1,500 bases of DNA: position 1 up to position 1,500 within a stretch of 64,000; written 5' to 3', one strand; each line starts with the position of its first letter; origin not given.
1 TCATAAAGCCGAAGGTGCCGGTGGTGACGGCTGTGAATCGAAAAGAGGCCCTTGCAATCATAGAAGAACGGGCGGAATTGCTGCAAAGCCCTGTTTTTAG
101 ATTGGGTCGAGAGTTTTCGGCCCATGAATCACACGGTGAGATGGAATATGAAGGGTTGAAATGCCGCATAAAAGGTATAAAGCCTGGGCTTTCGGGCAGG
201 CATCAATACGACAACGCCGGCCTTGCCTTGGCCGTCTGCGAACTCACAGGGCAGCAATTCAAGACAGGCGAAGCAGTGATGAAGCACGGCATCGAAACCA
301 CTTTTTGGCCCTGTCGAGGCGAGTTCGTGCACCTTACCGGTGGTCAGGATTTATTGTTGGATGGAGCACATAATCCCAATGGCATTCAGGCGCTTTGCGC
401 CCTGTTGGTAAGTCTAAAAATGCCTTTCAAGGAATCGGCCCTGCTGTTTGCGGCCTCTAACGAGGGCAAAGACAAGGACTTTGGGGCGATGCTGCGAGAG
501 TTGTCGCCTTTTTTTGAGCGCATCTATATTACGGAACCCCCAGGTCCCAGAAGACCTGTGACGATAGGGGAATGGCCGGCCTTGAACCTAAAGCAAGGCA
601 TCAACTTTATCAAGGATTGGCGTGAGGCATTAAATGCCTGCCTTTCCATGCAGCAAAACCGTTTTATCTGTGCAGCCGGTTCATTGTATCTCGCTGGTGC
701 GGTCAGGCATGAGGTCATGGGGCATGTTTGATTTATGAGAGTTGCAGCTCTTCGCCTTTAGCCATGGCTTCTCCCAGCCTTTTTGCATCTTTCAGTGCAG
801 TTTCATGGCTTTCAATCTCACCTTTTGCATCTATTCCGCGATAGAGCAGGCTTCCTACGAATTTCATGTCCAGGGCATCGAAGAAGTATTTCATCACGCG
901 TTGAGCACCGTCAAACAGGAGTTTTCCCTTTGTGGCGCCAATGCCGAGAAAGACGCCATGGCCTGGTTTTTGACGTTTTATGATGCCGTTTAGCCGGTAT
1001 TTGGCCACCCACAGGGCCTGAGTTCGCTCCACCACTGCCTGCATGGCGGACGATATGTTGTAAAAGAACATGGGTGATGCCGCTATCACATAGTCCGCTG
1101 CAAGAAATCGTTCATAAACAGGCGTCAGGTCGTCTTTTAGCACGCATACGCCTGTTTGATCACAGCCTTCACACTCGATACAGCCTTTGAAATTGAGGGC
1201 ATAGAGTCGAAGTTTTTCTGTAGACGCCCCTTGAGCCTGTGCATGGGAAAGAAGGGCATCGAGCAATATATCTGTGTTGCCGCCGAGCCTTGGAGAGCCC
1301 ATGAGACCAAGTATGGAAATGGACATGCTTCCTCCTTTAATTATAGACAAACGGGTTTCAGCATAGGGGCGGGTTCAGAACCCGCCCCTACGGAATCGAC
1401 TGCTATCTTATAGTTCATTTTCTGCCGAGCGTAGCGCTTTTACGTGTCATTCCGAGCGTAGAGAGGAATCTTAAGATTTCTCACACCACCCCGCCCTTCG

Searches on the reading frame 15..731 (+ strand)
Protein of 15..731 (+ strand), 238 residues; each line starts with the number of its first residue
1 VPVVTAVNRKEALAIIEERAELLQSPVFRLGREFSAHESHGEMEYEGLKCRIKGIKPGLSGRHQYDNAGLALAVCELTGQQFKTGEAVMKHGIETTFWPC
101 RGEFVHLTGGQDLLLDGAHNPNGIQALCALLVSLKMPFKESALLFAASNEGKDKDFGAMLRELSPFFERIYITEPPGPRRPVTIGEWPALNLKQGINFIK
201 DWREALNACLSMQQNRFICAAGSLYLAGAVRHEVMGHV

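Call 68: search_protein_families(library=pfam, proteins=[window:15-731:+], max_evalue=0.00001)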
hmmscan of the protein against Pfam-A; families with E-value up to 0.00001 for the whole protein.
window:15-731:+ (238 aa): 1 family
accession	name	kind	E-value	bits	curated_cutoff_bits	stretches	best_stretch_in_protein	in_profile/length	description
PF02875.26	Mur_ligase_C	-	1.1e-09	39.6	28.4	1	101-223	2-126/127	Mur ligase, glutamate ligase domain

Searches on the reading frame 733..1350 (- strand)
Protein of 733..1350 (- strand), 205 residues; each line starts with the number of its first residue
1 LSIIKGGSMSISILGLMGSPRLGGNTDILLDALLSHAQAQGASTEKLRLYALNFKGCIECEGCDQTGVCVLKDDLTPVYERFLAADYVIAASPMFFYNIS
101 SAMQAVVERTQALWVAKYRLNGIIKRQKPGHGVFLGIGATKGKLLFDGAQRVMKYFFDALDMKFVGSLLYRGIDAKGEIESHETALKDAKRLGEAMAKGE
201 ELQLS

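Call 68: search_protein_families(library=pfam, proteins=[window:733-1350:-], max_evalue=0.00001)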
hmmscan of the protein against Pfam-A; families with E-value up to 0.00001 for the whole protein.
window:733-1350:- (205 aa): 2 families
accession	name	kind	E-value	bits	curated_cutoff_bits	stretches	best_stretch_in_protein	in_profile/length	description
PF03358.20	FMN_red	-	3.2e-17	63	24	1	12-166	2-141/152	NADPH-dependent FMN reductase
PF02525.22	Flavodoxin_2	-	8.3e-07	29.3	27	1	13-174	3-179/198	Flavodoxin-like fold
